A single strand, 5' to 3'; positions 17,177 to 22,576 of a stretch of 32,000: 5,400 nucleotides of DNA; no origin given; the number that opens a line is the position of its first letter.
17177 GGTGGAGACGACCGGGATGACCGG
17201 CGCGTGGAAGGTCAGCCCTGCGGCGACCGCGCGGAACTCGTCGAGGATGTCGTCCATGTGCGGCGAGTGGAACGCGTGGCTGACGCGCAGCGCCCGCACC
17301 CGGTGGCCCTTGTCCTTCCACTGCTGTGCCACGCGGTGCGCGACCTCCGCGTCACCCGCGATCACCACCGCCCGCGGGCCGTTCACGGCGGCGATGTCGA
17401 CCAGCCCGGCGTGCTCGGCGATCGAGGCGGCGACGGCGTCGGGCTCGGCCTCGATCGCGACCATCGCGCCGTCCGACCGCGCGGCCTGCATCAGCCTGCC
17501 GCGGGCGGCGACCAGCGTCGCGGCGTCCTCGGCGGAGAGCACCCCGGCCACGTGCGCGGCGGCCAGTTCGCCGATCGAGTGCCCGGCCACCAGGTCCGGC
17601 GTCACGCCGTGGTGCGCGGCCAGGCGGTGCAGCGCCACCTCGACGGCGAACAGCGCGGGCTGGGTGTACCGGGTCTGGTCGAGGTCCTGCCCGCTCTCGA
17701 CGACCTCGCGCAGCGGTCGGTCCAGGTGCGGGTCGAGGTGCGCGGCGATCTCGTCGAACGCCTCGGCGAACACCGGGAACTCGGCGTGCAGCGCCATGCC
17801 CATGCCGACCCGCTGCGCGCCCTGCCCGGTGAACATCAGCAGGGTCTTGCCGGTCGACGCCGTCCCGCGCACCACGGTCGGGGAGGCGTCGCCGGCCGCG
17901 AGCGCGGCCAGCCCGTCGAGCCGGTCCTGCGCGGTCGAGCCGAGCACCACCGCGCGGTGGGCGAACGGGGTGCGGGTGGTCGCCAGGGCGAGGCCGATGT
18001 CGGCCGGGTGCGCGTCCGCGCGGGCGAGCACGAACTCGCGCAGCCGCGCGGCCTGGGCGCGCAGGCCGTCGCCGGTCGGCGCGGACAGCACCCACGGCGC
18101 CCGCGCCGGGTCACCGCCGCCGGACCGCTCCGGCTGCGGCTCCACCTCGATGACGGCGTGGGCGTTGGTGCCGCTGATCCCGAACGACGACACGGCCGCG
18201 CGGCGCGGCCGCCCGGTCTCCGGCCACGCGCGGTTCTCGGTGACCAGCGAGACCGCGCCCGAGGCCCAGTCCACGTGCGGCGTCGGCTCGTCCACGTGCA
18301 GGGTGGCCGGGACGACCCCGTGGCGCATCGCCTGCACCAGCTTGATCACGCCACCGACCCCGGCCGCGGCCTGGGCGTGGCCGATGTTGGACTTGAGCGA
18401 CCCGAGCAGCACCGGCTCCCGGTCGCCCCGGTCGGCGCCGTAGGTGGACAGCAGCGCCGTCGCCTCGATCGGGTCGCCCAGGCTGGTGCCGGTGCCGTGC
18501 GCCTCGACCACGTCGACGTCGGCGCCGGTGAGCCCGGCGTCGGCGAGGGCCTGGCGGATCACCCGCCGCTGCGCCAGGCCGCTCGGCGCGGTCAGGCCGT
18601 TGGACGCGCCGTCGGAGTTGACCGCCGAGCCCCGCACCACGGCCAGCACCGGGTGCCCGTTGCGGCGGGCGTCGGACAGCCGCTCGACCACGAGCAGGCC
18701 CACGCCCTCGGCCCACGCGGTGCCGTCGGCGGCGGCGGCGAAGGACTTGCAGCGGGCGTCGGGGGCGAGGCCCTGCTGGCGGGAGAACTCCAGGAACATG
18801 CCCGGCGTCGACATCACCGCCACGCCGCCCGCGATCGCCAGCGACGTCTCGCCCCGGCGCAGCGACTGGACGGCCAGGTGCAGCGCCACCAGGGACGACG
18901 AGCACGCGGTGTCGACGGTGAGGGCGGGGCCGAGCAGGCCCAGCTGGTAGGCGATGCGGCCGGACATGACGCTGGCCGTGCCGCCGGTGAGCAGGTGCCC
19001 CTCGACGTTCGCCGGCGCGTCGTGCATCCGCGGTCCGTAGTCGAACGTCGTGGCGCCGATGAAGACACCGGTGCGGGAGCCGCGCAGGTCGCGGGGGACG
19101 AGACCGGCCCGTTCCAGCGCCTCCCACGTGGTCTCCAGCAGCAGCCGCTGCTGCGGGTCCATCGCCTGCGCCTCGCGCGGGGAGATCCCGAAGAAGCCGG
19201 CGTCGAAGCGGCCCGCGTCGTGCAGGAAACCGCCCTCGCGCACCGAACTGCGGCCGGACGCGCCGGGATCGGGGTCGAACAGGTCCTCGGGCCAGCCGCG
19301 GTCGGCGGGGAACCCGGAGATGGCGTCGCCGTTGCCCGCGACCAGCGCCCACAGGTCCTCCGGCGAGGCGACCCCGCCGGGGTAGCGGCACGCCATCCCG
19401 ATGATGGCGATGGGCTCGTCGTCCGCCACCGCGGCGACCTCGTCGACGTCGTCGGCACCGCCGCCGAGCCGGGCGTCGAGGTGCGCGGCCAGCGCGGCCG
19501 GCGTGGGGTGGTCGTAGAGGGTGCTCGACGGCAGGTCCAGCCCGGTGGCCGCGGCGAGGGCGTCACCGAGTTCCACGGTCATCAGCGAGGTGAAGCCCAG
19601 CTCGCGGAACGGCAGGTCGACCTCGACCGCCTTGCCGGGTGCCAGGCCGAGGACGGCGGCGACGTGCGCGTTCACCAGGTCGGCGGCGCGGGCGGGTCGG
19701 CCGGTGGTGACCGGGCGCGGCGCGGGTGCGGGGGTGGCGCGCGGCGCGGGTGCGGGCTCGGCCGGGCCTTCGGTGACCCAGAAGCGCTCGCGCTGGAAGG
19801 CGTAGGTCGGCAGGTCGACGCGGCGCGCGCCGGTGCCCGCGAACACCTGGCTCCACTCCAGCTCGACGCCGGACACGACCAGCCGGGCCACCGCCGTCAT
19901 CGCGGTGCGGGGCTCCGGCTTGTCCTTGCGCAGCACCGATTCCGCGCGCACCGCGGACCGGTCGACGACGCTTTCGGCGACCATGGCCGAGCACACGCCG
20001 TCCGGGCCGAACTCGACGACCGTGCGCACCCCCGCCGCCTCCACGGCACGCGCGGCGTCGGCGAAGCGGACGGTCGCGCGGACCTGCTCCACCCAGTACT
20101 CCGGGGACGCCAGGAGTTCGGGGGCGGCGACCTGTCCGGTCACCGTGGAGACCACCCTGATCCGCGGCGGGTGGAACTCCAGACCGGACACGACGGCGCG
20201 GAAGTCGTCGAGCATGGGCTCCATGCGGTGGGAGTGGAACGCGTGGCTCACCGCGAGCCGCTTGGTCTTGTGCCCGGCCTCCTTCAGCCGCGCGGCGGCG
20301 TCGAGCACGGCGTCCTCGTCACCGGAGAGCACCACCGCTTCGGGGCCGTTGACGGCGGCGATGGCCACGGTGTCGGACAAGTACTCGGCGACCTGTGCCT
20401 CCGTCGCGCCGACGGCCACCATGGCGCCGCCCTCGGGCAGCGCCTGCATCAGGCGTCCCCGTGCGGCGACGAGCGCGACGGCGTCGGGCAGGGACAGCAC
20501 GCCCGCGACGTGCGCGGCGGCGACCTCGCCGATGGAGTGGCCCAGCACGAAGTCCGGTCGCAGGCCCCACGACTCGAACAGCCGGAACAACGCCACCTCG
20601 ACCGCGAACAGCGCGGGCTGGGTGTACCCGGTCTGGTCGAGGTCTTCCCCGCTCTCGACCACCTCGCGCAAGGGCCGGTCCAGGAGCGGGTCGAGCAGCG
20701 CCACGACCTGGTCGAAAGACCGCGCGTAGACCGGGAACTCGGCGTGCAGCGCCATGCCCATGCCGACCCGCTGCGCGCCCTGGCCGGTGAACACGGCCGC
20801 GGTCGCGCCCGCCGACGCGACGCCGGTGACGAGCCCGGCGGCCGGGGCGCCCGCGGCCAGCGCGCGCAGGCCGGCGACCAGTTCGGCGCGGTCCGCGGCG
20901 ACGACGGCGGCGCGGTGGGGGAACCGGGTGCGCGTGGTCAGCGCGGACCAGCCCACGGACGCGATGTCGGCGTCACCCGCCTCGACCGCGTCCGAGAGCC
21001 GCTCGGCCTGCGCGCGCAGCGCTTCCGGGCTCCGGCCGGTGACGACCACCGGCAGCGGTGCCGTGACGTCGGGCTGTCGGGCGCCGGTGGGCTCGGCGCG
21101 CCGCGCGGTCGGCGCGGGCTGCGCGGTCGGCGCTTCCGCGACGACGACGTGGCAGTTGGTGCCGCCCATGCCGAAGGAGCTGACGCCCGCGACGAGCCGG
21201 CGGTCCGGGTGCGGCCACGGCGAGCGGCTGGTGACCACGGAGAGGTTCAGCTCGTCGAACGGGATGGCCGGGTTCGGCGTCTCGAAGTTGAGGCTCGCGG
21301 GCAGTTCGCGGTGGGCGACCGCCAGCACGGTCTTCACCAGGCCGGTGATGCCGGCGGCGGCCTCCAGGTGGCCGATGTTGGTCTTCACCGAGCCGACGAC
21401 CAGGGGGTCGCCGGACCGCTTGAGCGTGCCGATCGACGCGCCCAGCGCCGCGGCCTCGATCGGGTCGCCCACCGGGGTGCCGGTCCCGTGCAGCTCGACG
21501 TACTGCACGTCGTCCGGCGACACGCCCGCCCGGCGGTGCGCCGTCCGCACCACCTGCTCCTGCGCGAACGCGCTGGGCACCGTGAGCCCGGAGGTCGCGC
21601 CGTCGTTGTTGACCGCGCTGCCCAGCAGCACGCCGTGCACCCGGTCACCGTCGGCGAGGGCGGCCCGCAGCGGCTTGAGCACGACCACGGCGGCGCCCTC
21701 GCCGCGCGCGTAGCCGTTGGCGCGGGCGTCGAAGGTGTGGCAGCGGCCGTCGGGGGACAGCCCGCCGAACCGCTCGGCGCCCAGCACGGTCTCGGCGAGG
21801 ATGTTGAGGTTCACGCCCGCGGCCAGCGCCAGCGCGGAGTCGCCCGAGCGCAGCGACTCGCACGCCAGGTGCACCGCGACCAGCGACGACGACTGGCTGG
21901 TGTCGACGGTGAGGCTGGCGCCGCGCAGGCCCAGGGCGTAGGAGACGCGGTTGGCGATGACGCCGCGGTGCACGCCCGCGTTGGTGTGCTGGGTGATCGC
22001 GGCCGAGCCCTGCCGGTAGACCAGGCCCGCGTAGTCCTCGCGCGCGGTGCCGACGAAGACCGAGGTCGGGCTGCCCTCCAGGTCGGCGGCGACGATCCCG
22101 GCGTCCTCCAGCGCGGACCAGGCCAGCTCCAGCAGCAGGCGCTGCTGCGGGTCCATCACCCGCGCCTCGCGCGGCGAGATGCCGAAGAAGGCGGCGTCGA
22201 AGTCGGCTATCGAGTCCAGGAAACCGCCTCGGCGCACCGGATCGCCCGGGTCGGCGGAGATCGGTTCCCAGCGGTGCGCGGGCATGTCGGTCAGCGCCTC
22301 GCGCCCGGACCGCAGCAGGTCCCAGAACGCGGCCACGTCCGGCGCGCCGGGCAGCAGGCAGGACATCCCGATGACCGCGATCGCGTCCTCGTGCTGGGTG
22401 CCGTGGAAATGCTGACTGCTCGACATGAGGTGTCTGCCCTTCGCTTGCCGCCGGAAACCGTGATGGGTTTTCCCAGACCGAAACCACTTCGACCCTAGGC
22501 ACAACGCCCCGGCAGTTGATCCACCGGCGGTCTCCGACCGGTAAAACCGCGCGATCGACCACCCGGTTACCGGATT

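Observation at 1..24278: PKS with reductive release, a divergent aminotransferase and an IRED-like gene: a candidate polyketide-alkaloid cluster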

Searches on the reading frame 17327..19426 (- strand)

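Call 10: search_protein_families(library=pfam, proteins=[window:17327-19426:-], max_evalue=0.00001)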
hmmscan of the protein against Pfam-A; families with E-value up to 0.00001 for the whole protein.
window:17327-19426:- (700 aa): 6 families
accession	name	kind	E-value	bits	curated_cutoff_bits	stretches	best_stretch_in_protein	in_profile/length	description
PF00109.32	ketoacyl-synt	-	6.7e-92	308.1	20.8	1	4-253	2-252/252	Beta-ketoacyl synthase, N-terminal domain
PF02801.28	Ketoacyl-synt_C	-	6.1e-43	146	20.8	1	261-378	1-118/119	Beta-ketoacyl synthase, C-terminal domain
PF00698.26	Acyl_transf_1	-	1.3e-39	137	32.7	1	531-694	3-165/319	Acyl transferase domain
PF16197.11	KAsynt_C_assoc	-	2.3e-12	47.7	33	1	381-493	1-109/111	Ketoacyl-synthetase C-terminal extension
PF00108.29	Thiolase_N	-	1.2e-07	31.8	26.4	1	144-212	52-122/260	Thiolase, N-terminal domain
PF22621.2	CurL-like_PKS_C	-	1.1e-06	28.9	27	1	446-502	4-60/64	CurL-like, PKS C-terminal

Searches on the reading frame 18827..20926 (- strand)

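Call 10: search_protein_families(library=pfam, proteins=[window:18827-20926:-], max_evalue=0.00001)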
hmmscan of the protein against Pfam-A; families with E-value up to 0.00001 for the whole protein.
window:18827-20926:- (700 aa): 3 families
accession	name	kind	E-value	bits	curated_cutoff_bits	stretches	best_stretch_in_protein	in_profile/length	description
PF00109.32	ketoacyl-synt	-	2.4e-71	240.7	20.8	1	504-700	2-199/252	Beta-ketoacyl synthase, N-terminal domain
PF00698.26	Acyl_transf_1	-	2.5e-58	198.5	32.7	1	45-355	3-318/319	Acyl transferase domain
PF00550.31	PP-binding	-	1.1e-13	51.7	20.8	1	420-483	5-67/67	Phosphopantetheine attachment site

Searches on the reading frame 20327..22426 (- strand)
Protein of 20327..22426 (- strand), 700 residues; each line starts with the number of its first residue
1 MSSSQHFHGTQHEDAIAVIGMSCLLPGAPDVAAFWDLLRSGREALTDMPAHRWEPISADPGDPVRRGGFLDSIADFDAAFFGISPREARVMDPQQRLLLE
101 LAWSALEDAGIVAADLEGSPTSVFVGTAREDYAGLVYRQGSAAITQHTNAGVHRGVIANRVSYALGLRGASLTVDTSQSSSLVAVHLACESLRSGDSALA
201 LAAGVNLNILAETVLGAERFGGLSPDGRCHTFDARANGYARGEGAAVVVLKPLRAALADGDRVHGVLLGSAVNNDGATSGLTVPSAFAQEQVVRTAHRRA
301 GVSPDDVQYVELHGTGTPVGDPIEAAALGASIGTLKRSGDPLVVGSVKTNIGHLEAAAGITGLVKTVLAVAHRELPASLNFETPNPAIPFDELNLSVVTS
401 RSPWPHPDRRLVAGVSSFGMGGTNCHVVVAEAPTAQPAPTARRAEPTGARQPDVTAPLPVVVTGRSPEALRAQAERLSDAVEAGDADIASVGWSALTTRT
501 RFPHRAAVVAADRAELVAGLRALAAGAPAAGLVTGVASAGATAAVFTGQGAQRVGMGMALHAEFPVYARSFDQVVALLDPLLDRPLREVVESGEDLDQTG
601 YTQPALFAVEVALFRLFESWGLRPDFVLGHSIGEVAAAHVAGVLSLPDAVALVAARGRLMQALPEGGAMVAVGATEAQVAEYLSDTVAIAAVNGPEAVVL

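Call 10: search_protein_families(library=pfam, proteins=[window:20327-22426:-], max_evalue=0.00001)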
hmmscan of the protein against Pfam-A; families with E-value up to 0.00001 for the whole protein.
window:20327-22426:- (700 aa): 6 families
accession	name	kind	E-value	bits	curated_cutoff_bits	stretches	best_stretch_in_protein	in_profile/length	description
PF00109.32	ketoacyl-synt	-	2.5e-79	266.9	20.8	1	14-255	2-251/252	Beta-ketoacyl synthase, N-terminal domain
PF02801.28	Ketoacyl-synt_C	-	9e-40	135.8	20.8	1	264-382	1-119/119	Beta-ketoacyl synthase, C-terminal domain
PF00698.26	Acyl_transf_1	-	4.6e-38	131.9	32.7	1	545-699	3-159/319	Acyl transferase domain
PF16197.11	KAsynt_C_assoc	-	1.4e-18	67.7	33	1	384-509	1-111/111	Ketoacyl-synthetase C-terminal extension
PF22621.2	CurL-like_PKS_C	-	8.4e-09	35.7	27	1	463-519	6-63/64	CurL-like, PKS C-terminal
PF22336.2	RhiE-like_linker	-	1.7e-06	28.3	27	1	465-526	5-66/67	RhiE-like, KS-MAT linker domain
